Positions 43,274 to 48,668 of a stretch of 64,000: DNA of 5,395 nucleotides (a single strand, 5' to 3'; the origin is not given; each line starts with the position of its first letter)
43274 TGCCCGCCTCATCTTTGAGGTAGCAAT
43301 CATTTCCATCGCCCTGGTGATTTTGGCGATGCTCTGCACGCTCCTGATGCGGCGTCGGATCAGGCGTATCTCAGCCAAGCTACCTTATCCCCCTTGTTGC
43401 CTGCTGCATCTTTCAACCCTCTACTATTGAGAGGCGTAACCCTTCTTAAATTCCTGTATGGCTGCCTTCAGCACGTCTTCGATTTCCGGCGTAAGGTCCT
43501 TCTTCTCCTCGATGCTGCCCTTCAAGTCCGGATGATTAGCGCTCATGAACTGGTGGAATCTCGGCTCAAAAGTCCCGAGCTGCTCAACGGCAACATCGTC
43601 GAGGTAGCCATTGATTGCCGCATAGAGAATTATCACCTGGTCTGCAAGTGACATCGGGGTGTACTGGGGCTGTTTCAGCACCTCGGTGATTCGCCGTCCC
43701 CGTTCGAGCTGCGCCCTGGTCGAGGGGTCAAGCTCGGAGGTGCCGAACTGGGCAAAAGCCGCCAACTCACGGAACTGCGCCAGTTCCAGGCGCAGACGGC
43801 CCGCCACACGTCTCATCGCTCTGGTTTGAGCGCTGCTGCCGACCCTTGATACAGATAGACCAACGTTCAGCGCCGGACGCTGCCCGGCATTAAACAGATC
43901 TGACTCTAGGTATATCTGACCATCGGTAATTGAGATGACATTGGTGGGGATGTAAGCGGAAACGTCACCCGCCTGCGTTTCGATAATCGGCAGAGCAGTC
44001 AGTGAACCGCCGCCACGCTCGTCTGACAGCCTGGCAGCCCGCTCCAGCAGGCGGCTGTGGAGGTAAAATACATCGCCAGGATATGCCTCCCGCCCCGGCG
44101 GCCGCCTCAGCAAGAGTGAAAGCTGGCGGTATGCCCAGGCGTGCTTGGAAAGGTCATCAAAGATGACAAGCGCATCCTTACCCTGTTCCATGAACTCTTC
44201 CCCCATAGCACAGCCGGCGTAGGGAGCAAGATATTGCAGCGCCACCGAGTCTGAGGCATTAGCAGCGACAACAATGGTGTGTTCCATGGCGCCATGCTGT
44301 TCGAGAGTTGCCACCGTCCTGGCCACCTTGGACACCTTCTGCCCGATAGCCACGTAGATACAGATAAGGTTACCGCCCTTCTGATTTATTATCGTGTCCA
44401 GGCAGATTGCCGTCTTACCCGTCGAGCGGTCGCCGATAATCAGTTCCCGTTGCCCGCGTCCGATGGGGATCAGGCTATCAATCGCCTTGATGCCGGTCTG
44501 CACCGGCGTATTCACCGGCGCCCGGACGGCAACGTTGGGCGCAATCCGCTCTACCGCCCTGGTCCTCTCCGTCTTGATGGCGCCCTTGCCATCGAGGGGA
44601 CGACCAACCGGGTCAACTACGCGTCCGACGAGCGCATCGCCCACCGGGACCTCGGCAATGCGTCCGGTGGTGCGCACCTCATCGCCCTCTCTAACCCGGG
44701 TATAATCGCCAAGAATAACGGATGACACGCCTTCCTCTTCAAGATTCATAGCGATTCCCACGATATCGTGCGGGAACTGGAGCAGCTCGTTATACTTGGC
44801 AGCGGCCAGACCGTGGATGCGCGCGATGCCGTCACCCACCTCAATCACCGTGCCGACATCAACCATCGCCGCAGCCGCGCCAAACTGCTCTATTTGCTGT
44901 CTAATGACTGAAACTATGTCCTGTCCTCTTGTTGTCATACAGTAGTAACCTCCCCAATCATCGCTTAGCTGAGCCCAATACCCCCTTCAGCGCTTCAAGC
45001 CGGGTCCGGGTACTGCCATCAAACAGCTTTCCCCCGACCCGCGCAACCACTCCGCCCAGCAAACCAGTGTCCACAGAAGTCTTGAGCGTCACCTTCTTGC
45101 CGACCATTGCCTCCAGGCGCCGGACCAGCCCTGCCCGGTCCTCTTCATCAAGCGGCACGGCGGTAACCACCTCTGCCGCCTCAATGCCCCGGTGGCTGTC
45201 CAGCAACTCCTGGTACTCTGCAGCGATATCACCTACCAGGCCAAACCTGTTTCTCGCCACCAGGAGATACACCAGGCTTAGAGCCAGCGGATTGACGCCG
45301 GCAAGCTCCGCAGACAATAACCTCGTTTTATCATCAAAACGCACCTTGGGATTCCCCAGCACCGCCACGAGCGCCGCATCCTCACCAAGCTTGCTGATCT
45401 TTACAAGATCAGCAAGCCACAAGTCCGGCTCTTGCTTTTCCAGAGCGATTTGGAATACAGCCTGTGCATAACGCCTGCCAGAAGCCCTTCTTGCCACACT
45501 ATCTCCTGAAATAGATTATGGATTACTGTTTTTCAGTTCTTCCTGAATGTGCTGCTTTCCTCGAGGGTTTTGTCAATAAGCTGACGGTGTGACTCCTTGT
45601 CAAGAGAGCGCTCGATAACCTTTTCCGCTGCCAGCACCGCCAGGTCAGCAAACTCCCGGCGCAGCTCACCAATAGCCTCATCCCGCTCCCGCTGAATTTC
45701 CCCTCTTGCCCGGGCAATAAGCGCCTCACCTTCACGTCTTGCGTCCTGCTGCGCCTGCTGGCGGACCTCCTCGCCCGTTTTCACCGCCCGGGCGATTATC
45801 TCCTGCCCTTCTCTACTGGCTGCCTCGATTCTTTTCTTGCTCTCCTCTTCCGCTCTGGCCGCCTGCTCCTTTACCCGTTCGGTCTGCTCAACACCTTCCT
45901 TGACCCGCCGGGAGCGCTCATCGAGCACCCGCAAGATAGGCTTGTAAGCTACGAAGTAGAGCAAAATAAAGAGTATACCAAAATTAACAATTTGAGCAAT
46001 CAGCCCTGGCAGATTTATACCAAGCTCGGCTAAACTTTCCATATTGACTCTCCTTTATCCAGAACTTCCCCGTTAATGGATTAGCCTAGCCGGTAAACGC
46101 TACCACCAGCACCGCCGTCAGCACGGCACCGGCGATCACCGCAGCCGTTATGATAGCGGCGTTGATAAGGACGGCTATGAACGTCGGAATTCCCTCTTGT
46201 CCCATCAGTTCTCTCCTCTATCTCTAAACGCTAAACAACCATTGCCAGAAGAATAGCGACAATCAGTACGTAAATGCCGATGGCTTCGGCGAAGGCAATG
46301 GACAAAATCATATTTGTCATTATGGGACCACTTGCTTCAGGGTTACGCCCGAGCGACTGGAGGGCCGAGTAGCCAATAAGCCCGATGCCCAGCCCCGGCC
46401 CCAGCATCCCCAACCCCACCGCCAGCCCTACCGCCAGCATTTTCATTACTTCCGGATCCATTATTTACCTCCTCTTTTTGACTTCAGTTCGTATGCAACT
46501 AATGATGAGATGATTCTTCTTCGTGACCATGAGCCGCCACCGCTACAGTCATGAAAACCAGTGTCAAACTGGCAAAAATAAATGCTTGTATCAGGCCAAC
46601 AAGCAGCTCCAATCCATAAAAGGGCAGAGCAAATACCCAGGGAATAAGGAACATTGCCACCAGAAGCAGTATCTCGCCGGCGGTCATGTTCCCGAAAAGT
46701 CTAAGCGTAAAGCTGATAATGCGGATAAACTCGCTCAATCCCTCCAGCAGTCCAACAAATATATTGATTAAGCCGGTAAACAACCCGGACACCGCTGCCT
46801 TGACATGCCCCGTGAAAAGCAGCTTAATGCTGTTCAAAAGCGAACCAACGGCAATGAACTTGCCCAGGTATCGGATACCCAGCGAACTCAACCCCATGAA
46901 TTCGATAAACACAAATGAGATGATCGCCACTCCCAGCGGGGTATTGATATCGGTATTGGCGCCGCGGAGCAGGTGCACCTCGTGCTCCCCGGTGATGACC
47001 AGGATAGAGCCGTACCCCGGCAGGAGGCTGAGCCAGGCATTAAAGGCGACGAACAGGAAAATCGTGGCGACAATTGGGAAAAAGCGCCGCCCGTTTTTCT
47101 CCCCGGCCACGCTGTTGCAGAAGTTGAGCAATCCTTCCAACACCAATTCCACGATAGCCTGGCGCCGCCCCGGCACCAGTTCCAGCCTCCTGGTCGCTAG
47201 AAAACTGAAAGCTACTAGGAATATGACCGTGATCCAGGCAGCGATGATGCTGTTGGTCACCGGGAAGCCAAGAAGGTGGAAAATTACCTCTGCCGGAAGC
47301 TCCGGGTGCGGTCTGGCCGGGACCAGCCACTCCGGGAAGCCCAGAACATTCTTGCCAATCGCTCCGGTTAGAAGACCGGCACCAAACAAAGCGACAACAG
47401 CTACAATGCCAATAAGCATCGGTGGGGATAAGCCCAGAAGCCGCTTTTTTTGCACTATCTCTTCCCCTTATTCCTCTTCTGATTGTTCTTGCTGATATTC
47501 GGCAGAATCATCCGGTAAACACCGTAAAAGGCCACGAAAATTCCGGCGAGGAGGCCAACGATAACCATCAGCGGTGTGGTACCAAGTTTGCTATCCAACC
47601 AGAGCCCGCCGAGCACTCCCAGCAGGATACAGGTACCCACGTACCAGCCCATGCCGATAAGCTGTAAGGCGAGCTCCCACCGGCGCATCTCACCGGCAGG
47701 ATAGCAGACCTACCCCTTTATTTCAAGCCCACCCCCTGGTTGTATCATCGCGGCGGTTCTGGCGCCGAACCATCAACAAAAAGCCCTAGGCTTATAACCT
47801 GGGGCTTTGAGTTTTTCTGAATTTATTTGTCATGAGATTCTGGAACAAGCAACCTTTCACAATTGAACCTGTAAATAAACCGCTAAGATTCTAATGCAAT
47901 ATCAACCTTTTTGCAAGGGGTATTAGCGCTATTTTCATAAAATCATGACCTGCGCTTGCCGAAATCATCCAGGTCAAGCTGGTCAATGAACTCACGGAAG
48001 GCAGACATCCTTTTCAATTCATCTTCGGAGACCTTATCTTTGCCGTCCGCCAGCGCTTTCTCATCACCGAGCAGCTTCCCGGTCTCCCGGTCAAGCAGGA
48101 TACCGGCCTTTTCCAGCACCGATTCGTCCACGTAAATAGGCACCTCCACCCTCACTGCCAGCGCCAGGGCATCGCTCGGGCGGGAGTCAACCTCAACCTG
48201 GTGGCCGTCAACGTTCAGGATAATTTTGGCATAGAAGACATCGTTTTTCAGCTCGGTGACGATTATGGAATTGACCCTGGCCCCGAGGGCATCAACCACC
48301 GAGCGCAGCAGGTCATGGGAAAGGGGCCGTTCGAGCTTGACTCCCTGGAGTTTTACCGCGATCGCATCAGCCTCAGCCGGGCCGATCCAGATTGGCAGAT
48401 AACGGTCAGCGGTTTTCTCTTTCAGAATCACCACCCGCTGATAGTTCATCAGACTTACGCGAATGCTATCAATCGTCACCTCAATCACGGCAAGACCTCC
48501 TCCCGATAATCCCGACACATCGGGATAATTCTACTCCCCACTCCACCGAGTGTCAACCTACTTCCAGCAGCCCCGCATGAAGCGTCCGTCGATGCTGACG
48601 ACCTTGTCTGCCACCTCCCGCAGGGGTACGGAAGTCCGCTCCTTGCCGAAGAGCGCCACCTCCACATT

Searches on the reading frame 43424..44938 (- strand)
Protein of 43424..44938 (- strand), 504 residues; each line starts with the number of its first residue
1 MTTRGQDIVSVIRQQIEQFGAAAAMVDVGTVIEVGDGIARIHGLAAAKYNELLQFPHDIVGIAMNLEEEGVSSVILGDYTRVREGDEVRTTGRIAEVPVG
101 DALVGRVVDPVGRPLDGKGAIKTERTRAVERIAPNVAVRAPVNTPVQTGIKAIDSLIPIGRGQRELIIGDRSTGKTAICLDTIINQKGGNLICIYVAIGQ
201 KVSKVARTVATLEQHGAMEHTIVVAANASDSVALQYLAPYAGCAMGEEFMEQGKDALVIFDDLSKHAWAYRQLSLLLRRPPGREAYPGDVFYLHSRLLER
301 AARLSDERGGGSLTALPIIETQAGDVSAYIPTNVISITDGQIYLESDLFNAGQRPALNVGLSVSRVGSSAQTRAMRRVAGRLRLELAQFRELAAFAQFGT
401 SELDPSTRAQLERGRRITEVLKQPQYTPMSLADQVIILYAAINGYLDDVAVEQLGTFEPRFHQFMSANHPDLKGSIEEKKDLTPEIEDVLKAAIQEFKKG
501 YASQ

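Call 51: search_protein_families(library=pfam, proteins=[window:43424-44938:-], max_evalue=0.00001)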
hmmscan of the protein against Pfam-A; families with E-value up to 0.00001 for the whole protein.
window:43424-44938:- (504 aa): 3 families
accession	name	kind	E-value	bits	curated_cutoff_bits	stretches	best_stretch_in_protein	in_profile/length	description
PF00006.31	ATP-synt_ab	-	2.6e-81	272.8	29.5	1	149-364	1-213/213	ATP synthase alpha/beta family, nucleotide-binding domain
PF00306.32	ATP-synt_ab_C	-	6.7e-47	159.4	27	1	371-497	1-126/126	ATP synthase alpha/beta chain, C terminal domain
PF02874.29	ATP-synt_ab_N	-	5e-12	46.6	20.9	1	28-92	5-69/69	ATP synthase alpha/beta family, beta-barrel domain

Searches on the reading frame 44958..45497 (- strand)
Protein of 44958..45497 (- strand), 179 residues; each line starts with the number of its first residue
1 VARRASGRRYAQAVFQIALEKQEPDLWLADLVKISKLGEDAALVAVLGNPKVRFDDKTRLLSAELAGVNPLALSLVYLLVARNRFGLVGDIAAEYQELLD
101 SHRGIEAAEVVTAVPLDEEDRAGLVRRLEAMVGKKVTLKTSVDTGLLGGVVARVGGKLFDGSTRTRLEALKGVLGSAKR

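Call 51: search_protein_families(library=pfam, proteins=[window:44958-45497:-], max_evalue=0.00001)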
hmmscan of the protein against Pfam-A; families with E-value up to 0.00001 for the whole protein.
window:44958-45497:- (179 aa): 1 family
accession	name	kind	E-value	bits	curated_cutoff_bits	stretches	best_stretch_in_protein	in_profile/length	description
PF00213.23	OSCP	-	1.1e-42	146.4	22.3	1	8-172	3-170/172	ATP synthase delta (OSCP) subunit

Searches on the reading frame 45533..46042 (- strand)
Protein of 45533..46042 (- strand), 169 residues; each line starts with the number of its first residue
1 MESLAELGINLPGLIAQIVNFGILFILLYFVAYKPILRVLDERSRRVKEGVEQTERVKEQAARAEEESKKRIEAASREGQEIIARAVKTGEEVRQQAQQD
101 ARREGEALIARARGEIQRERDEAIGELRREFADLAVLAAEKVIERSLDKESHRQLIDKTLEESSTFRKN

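Call 51: search_protein_families(library=pfam, proteins=[window:45533-46042:-], max_evalue=0.00001)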
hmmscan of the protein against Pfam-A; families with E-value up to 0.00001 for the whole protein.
window:45533-46042:- (169 aa): 1 family
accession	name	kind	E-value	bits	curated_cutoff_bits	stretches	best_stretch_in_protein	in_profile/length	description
PF00430.23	ATP-synt_B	-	1.1e-27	97.1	28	1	14-144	2-132/132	ATP synthase B/B' CF(0)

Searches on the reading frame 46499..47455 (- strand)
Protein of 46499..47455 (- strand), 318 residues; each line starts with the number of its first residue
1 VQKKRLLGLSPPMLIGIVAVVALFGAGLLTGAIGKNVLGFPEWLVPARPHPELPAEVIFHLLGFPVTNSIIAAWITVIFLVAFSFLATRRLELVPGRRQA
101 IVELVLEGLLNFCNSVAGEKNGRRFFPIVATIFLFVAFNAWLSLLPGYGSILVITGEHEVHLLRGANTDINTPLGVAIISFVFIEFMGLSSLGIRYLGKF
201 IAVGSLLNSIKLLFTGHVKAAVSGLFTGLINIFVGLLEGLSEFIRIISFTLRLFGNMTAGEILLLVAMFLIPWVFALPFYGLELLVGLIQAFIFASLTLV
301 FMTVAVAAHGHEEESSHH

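Call 51: search_protein_families(library=pfam, proteins=[window:46499-47455:-], max_evalue=0.00001)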
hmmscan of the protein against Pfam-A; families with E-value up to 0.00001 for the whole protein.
window:46499-47455:- (318 aa): 1 family
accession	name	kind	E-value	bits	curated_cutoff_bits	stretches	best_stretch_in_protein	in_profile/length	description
PF00119.25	ATP-synt_A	-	1.8e-35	123.2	33.9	1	71-302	2-216/217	ATP synthase A chain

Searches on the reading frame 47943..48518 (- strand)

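Call 51: search_protein_families(library=pfam, proteins=[window:47943-48518:-], max_evalue=0.00001)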
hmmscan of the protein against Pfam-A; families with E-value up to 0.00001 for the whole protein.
window:47943-48518:- (191 aa): 1 family
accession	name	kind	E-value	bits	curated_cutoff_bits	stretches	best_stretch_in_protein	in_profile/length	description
PF02577.19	BFN_dom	-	1.5e-41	141.2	27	1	30-140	1-109/112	Bifunctional nuclease domain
